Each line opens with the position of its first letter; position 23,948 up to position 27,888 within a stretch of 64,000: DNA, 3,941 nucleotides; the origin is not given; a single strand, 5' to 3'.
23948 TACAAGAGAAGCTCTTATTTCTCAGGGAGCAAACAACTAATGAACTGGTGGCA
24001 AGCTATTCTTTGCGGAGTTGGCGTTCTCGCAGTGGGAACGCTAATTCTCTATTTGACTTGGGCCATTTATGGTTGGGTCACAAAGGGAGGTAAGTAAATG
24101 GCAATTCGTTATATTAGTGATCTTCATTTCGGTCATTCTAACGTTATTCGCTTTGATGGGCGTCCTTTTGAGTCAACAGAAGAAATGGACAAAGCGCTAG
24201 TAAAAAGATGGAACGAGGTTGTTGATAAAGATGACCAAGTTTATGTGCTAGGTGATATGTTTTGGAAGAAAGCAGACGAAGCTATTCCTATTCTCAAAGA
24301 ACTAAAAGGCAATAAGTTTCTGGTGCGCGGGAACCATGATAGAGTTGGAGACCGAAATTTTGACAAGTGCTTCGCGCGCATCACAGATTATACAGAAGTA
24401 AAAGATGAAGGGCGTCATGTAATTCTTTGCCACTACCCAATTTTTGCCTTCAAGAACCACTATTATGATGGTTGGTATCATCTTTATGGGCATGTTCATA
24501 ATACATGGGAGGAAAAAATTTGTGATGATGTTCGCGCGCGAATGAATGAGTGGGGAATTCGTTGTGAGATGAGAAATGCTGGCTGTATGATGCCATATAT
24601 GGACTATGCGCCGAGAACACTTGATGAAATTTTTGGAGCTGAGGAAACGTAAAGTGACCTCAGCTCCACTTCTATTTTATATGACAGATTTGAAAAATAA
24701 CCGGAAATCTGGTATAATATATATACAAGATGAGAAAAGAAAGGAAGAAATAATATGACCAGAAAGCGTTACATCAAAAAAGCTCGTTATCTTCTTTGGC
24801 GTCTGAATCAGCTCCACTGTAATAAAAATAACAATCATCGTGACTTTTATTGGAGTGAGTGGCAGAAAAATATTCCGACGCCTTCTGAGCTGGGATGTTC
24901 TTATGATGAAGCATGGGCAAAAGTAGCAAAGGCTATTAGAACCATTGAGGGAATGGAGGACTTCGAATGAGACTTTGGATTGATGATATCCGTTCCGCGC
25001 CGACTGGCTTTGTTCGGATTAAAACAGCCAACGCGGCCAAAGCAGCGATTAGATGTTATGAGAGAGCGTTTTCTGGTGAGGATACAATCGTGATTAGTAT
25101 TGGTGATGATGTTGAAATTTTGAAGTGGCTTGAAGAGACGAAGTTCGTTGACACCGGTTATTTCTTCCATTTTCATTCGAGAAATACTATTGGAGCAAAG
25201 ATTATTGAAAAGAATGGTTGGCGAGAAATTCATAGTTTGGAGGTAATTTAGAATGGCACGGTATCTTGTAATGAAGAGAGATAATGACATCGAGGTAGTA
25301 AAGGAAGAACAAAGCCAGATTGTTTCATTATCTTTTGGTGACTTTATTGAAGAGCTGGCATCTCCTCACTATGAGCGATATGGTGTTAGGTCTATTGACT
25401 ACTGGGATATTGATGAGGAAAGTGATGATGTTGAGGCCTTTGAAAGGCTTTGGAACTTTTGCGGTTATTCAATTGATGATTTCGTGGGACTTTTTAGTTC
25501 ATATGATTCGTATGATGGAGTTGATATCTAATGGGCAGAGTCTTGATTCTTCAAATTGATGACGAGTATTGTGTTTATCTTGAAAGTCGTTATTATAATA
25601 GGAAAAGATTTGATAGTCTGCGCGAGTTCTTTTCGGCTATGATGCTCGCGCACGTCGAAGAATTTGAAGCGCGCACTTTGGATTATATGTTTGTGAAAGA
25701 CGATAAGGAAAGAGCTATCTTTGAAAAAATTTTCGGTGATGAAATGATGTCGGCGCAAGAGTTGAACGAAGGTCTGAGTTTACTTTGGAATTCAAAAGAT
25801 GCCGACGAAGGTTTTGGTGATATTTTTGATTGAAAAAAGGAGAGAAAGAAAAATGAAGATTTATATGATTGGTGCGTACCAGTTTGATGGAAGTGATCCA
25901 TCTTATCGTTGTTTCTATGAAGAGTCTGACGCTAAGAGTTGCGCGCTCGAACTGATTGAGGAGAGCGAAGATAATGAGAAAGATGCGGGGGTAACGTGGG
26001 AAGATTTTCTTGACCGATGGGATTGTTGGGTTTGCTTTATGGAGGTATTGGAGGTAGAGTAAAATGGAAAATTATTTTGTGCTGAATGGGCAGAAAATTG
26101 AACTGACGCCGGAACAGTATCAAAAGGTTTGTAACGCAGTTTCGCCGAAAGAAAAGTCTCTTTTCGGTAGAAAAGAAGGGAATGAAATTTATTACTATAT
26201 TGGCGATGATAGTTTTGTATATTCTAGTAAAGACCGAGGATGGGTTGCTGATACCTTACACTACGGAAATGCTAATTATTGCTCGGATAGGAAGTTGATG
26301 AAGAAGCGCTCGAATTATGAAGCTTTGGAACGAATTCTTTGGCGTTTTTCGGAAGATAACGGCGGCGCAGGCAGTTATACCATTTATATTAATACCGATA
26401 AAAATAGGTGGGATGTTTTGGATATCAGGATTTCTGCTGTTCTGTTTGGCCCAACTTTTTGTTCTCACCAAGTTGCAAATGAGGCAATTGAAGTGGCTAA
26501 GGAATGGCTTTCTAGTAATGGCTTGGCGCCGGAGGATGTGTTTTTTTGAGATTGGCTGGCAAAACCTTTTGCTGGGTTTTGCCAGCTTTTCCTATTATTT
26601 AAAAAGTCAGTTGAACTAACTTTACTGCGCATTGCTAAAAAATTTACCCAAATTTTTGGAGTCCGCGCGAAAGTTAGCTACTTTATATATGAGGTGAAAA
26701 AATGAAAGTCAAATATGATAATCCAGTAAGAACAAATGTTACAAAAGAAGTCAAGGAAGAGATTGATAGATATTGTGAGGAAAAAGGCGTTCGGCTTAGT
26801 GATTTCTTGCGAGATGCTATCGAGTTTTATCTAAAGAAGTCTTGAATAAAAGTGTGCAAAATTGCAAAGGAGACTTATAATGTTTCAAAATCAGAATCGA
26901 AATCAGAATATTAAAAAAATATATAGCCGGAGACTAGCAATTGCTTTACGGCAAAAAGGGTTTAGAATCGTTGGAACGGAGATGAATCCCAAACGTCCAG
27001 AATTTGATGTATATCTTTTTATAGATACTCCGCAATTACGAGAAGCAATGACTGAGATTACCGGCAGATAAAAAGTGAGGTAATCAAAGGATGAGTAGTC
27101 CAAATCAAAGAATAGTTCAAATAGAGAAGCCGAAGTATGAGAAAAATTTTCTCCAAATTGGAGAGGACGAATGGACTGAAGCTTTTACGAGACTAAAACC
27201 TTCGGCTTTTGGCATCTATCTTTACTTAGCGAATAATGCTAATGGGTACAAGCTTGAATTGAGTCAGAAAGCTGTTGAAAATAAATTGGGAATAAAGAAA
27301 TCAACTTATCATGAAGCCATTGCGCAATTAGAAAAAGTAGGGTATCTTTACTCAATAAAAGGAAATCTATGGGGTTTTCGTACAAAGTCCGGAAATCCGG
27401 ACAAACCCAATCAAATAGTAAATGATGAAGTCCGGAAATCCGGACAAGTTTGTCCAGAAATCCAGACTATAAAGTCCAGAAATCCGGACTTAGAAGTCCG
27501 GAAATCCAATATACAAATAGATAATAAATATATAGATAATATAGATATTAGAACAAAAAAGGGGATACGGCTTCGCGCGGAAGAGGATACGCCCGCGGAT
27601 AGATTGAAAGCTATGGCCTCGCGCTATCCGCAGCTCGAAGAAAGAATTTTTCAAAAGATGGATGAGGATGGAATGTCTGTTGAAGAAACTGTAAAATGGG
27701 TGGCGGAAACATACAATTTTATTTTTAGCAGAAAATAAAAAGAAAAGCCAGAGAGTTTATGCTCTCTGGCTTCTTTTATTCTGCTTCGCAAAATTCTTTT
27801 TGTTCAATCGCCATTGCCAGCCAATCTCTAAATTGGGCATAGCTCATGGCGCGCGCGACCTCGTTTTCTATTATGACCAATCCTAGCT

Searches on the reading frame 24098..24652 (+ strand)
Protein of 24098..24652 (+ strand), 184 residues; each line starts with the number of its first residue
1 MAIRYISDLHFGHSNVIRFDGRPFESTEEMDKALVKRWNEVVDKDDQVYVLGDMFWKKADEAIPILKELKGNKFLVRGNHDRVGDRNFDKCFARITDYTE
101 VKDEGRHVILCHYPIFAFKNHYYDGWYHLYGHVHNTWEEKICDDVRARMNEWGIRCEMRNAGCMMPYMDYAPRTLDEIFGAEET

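Call 36: search_protein_families(library=phrogs, max_evalue=0.001, proteins=[window:24098-24652:+])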
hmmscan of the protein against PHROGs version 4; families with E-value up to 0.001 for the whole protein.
window:24098-24652:+ (184 aa): 3 families
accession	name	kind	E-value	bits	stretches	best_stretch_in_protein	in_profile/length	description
phrog_547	-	other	3.4e-43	148.5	1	1-178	29-195/245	phosphoesterase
phrog_1649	-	other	6e-05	22.8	1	1-86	36-109/308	metallo-phosphoesterase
phrog_30537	-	unknown function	0.0001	23.6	1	22-76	7-60/87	-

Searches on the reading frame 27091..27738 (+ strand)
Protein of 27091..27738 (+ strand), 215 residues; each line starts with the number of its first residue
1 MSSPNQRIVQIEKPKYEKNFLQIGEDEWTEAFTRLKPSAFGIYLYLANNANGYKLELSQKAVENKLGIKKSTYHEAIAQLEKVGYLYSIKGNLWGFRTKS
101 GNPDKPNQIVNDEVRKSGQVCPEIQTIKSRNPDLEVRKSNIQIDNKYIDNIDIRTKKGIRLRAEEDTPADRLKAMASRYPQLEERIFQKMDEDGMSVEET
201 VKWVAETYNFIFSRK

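Call 36: search_protein_families(library=phrogs, max_evalue=0.001, proteins=[window:27091-27738:+])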
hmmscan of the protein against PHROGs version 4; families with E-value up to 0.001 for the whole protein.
window:27091-27738:+ (215 aa): 3 families
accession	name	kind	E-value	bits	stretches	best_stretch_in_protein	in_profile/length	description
phrog_270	-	DNA, RNA and nucleotide metabolism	4.5e-06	27.3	1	17-89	29-100/383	replication initiation protein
phrog_678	-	DNA, RNA and nucleotide metabolism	0.0001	23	1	10-168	22-214/346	replication initiation O-like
phrog_186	-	DNA, RNA and nucleotide metabolism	0.00011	23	1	26-187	32-182/308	DnaD-like helicase loader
